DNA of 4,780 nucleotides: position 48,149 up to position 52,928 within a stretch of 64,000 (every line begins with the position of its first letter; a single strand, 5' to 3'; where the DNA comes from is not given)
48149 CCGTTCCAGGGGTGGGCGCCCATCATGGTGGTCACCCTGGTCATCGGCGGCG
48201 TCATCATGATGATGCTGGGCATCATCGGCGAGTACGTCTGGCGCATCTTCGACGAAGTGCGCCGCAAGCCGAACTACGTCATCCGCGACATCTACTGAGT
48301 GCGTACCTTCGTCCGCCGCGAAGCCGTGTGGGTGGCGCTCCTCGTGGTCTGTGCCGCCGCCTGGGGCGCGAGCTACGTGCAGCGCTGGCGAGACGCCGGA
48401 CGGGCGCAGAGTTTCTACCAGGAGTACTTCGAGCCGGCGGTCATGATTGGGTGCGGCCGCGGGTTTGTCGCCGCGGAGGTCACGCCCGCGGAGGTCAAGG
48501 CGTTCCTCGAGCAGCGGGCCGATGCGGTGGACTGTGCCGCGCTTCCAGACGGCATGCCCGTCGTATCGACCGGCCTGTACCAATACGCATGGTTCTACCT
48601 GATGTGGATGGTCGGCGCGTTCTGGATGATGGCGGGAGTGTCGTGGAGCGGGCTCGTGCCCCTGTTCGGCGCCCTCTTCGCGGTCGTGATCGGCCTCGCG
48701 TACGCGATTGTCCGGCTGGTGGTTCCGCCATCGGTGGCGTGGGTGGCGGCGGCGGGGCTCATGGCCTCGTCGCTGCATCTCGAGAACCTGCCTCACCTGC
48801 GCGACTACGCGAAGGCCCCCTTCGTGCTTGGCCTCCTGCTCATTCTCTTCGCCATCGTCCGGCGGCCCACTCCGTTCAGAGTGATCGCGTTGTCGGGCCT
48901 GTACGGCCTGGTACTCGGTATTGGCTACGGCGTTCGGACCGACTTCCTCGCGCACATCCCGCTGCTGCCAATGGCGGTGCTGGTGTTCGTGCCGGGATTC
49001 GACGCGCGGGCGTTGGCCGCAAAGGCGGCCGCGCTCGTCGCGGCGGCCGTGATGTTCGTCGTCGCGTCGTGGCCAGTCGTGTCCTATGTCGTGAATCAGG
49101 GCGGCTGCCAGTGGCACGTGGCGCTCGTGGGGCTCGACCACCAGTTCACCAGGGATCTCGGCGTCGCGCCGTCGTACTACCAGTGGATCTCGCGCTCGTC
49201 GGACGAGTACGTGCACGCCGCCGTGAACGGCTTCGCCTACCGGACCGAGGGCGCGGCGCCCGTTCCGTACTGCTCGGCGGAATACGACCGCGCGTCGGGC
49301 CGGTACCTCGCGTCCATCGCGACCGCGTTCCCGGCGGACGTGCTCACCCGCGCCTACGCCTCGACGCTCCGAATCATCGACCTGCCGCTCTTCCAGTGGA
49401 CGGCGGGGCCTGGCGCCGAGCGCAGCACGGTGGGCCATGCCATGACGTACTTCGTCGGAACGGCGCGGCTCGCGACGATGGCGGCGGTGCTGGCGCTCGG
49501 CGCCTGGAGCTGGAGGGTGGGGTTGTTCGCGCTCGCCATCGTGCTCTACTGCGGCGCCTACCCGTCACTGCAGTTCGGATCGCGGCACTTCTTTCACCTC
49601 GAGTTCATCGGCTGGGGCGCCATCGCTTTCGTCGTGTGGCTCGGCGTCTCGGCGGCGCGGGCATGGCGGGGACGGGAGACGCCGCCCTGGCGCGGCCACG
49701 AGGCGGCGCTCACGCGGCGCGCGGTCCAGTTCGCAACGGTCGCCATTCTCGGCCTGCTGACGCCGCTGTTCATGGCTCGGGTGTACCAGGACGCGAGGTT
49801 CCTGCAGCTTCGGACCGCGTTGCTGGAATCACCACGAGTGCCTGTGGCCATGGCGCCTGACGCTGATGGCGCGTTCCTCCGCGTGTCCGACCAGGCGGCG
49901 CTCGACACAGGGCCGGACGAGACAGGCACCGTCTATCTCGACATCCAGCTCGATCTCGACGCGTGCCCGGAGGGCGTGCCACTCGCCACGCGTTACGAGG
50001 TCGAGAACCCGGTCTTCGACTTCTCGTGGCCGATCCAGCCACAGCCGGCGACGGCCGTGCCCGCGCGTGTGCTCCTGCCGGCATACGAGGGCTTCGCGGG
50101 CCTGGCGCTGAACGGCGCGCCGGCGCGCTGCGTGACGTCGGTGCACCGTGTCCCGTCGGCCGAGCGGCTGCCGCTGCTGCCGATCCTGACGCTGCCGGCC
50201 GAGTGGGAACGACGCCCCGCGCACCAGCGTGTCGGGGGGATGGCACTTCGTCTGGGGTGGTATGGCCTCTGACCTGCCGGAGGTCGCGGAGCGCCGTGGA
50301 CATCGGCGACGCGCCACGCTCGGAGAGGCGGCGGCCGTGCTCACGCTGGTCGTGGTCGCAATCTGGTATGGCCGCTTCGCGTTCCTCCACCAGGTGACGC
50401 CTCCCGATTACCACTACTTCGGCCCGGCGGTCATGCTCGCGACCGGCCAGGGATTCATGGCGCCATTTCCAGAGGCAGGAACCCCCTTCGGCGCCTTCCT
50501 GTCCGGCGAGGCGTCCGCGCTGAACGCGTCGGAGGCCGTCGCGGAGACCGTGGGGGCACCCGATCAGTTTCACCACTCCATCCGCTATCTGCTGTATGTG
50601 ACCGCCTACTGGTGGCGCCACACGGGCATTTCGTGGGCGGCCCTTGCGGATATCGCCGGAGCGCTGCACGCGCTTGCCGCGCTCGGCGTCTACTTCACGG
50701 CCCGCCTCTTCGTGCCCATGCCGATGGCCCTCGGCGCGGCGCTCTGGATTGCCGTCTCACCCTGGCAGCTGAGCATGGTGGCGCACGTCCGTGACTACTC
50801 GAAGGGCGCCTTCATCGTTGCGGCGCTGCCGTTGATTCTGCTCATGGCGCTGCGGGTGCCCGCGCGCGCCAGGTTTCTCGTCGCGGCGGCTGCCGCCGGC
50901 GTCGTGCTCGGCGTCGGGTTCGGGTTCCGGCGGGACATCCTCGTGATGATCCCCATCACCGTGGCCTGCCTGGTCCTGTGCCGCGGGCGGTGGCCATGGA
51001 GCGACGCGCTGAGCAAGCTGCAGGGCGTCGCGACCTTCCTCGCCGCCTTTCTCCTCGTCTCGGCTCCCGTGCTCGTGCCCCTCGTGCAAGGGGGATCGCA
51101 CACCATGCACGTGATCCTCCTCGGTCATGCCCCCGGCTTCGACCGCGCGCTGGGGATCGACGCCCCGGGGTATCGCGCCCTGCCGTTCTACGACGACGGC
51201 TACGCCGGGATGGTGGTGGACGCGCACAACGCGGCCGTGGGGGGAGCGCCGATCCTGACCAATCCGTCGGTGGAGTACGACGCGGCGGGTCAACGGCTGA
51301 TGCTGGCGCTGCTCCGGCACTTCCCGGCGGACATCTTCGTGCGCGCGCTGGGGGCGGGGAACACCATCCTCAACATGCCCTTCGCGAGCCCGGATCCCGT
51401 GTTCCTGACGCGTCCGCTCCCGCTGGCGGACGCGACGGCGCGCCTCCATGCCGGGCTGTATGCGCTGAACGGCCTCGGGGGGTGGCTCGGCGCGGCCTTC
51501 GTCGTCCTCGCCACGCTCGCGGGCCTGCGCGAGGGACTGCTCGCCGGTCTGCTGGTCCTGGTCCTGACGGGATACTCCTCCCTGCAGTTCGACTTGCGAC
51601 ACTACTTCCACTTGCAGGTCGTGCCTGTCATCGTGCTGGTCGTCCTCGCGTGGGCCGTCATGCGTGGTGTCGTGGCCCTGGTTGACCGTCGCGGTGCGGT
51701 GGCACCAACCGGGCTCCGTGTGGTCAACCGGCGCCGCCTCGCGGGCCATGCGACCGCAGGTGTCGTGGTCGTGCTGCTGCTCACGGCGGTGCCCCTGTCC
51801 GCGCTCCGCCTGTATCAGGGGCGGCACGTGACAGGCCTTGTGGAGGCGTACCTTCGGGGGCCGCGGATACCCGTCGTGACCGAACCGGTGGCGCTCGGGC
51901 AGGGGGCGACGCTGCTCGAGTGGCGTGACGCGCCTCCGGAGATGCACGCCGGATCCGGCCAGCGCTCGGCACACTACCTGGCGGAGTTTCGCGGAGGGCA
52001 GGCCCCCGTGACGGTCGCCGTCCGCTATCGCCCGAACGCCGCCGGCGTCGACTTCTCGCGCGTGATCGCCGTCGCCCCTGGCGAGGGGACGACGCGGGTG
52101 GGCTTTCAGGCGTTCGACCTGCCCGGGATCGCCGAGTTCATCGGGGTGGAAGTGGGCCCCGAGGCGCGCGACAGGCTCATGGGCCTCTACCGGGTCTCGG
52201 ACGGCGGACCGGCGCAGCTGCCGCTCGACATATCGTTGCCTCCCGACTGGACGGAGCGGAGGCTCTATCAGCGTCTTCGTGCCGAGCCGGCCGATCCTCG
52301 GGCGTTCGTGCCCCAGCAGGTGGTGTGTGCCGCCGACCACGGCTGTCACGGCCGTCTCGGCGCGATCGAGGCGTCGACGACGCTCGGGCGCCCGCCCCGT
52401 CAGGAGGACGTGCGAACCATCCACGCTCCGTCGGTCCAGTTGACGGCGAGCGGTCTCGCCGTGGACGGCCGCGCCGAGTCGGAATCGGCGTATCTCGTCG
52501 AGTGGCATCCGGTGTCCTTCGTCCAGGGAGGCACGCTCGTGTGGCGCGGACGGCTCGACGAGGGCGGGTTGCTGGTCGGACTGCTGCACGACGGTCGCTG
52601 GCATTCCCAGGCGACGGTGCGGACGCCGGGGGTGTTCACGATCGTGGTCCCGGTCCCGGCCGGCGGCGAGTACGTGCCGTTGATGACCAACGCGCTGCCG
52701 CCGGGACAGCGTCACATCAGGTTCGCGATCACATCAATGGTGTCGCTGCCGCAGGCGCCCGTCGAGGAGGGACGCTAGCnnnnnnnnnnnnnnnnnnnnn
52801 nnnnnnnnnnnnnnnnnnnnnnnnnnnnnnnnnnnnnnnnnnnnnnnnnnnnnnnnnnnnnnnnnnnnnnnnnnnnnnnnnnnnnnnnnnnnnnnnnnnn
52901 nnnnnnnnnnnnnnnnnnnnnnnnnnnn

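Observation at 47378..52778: GT2 polyprenyl-phosphate sugar synthase followed directly by two paralogous 650-840-aa membrane proteins of an unrecognised family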

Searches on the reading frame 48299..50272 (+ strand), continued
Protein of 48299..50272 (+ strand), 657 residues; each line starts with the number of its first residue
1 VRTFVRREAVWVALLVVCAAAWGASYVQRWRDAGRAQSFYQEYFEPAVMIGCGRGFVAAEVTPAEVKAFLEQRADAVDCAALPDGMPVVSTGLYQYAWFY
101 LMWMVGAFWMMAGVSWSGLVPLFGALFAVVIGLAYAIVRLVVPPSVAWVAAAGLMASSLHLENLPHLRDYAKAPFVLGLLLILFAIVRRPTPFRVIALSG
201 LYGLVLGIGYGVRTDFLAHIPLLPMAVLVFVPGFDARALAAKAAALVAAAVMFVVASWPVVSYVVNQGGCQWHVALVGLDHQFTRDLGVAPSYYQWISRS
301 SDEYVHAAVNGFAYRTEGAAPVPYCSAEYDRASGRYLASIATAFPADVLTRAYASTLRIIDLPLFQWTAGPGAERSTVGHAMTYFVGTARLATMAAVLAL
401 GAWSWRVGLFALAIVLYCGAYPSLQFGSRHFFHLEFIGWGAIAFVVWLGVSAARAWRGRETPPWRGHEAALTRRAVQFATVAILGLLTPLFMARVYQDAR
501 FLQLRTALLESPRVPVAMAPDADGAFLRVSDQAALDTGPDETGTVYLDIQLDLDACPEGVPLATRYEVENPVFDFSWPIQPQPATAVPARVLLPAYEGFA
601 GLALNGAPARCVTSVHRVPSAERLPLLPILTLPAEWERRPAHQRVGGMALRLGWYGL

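Call 70: search_protein_families(library=pfam, proteins=[L064:4908-5987:-, L064:5948-6820:-, L064:6838-8472:-, L064:8508-9887:+, L064:12981-13583:+, L031:4040-5857:+, L031:5847-7820:+, L031:7820-8515:+, L031:8512-9858:+, L031:12126-13541:+], max_evalue=0.001)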
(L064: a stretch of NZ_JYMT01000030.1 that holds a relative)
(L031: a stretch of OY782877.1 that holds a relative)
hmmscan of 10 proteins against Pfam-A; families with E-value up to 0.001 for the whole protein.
L064:4908-5987:- (359 aa): 12 families
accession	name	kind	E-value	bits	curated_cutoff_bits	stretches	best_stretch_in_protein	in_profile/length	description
PF02719.21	Polysacc_synt_2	-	3.3e-102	342.1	20.2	1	30-304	1-291/293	Polysaccharide biosynthesis protein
PF01370.27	Epimerase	-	3.2e-24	86.1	20.9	1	31-243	2-235/240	NAD dependent epimerase/dehydratase family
PF08485.16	Polysacc_syn_2C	-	6.5e-19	67.8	25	1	307-354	1-48/48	Polysaccharide biosynthesis protein C-terminal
PF01073.25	3Beta_HSD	-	5.6e-18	65.4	22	1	31-153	1-122/280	3-beta hydroxysteroid dehydrogenase/isomerase family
PF16363.11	GDP_Man_Dehyd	-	5e-14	52.9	27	1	31-148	1-130/332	GDP-mannose 4,6 dehydratase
PF13460.12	NAD_binding_10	-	2.6e-12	47.4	27.2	1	34-173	1-126/184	NAD(P)H-binding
PF04321.23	RmlD_sub_bind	-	6.3e-09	35.8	27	1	29-149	2-103/287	RmlD substrate binding domain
PF05368.20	NmrA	-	1.8e-08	34.8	27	1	28-217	3-180/298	NmrA-like family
PF07993.18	NAD_binding_4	-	3e-06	27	20.1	1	32-167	1-156/258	Male sterility protein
PF08659.16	KR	-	4.7e-05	23.8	22.6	1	29-98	2-76/180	KR domain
PF00106.31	adh_short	-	0.00013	22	26.6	1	28-106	1-87/195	short chain dehydrogenase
PF03807.23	F420_oxidored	-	0.00046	21.2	21.6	0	35-110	6-73/94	NADP oxidoreductase coenzyme F420-dependent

L064:5948-6820:- (290 aa): 3 families
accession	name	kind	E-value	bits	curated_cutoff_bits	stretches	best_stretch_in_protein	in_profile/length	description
PF04321.23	RmlD_sub_bind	-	7.2e-30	104.5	27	1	8-247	2-233/287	RmlD substrate binding domain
PF01370.27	Epimerase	-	1.1e-19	71.3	20.9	1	9-162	1-156/240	NAD dependent epimerase/dehydratase family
PF16363.11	GDP_Man_Dehyd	-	1.4e-07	31.7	27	1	10-157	1-162/332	GDP-mannose 4,6 dehydratase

L064:6838-8472:- (544 aa): 4 families
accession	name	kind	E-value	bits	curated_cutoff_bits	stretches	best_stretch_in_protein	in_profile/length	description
PF13579.12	Glyco_trans_4_4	-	2.5e-14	54.4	29.7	1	154-338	6-157/158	Glycosyl transferase 4-like domain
PF13692.12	Glyco_trans_1_4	-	3.6e-14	53.7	27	1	363-502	3-139/142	Glycosyl transferases group 1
PF00534.26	Glycos_transf_1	-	6.5e-07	29.5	26.4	1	363-518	17-170/172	Glycosyl transferases group 1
PF13439.12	Glyco_transf_4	-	0.00032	21.2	28.5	1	159-339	12-165/170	Glycosyltransferase Family 4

L064:8508-9887:+ (459 aa): 1 family
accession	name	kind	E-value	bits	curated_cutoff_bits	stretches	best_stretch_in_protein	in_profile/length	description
PF04932.20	Wzy_C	-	0.00015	22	31.7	1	204-382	3-148/149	O-Antigen ligase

L064:12981-13583:+ (200 aa): 0 families

L031:4040-5857:+ (605 aa): 1 family
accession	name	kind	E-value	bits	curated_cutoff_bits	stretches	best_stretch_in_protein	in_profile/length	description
PF02321.23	OEP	-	4e-18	66.3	22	1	402-574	2-173/187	Outer membrane efflux protein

L031:5847-7820:+ (657 aa): 2 families
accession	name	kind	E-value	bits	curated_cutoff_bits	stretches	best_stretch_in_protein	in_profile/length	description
PF16576.10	HlyD_D23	-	2.9e-11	43.5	30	1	414-487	120-193/214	Barrel-sandwich domain of CusB or HlyD membrane-fusion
PF13437.12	HlyD_3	-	2e-09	38.6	22.2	1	417-496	14-94/106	HlyD family secretion protein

L031:7820-8515:+ (231 aa): 4 families
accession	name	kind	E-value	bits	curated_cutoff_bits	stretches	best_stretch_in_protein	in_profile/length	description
PF00005.33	ABC_tran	-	1.7e-32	113.3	25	1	26-174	1-136/137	ABC transporter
PF13304.12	AAA_21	-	0.00038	21.1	27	0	41-61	4-24/304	AAA domain, putative AbiEii toxin, Type IV TA system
PF03193.22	RsgA_GTPase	-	0.00038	20.8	30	1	24-56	95-126/174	RsgA GTPase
PF13191.12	AAA_16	-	0.00064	20.7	32.6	0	36-194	24-161/167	AAA ATPase domain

L031:8512-9858:+ (448 aa): 2 families
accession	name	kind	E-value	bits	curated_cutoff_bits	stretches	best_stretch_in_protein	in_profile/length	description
PF12704.14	MacB_PCD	-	2.2e-28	100.4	27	1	32-283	1-197/207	MacB-like periplasmic core domain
PF02687.27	FtsX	-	2.5e-20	73.1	25.5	1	328-441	2-120/120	FtsX-like permease C-terminal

L031:12126-13541:+ (471 aa): 1 family
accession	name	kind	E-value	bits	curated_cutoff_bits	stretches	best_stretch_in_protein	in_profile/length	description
PF16657.11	Malt_amylase_C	-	0.00016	22.1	27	1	409-463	19-70/75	Maltogenic Amylase, C-terminal domain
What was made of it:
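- One member in Hydrogenedentes follows a MacAB-TolC-type operon (call 70).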

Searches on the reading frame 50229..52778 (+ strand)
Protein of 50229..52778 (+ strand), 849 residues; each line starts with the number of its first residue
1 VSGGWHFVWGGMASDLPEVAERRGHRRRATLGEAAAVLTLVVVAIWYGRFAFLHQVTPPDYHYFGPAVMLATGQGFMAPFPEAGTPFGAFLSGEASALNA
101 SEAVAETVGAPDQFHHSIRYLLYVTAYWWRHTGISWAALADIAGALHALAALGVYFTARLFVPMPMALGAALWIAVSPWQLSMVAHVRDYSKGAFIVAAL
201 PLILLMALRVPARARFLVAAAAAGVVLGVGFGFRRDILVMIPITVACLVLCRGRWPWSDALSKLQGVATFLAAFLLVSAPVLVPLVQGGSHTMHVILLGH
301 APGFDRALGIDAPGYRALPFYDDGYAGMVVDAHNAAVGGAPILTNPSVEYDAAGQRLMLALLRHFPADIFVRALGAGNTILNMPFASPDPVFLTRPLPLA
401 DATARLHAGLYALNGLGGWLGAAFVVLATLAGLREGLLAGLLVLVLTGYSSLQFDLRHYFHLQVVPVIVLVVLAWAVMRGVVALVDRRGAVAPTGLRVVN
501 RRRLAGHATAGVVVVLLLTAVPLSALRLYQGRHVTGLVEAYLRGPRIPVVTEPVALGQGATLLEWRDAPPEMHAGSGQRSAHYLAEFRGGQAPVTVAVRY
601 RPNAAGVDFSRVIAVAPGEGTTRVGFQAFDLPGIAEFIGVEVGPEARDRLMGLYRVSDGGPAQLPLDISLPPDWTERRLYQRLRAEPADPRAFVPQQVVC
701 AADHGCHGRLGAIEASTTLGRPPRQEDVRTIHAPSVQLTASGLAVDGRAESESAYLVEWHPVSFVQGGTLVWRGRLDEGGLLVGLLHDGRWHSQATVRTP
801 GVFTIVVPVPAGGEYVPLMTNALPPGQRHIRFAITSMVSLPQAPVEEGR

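Call 3: search_protein_families(library=pfam, proteins=[window:50229-52778:+], max_evalue=1)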
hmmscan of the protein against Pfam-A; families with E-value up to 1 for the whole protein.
window:50229-52778:+ (849 aa): 0 families

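Call 4: search_protein_families(library=ncbifam, proteins=[window:50229-52778:+], max_evalue=1)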
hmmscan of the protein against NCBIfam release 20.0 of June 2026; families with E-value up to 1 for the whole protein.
window:50229-52778:+ (849 aa): 0 families

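Call 73: list_cluster_members(proteins=[P0001, P0121, P0194, window:50337-52778:+, P0064, P0226])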
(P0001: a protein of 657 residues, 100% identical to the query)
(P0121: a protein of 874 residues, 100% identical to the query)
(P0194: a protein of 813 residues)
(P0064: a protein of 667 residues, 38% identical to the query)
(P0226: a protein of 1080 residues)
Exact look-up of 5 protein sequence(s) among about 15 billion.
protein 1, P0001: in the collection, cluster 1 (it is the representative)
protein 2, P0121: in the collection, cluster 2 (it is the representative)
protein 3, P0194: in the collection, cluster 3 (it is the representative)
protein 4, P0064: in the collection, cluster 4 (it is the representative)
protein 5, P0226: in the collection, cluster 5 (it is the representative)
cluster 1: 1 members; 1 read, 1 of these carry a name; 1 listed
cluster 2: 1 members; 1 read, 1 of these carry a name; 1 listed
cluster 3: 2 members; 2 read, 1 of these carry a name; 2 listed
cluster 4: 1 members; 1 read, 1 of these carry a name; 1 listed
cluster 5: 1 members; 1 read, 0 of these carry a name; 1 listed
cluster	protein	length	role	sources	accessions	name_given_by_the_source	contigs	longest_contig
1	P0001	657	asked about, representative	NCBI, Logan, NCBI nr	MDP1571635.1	MAG: hypothetical protein Q8L86_16695 [Vicinamibacterales bacterium] | hypothetical protein [Vicinamibacterales bacterium]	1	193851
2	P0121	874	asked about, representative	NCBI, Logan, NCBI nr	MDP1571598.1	MAG: glycosyltransferase family 39 protein [Vicinamibacterales bacterium] | glycosyltransferase family 39 protein [Vicinamibacterales bacterium]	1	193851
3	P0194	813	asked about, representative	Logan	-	-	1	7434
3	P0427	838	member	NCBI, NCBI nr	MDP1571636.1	MAG: hypothetical protein Q8L86_16700 [Vicinamibacterales bacterium] | hypothetical protein [Vicinamibacterales bacterium]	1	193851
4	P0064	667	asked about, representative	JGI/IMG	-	hypothetical protein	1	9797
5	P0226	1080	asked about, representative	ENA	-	-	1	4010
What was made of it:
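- Checked: B is 50262..52778 (838 aa); its ATG overlaps the end of A by 11 nt, and this is the same start as NCBI MDP1571636.1 (call 73).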
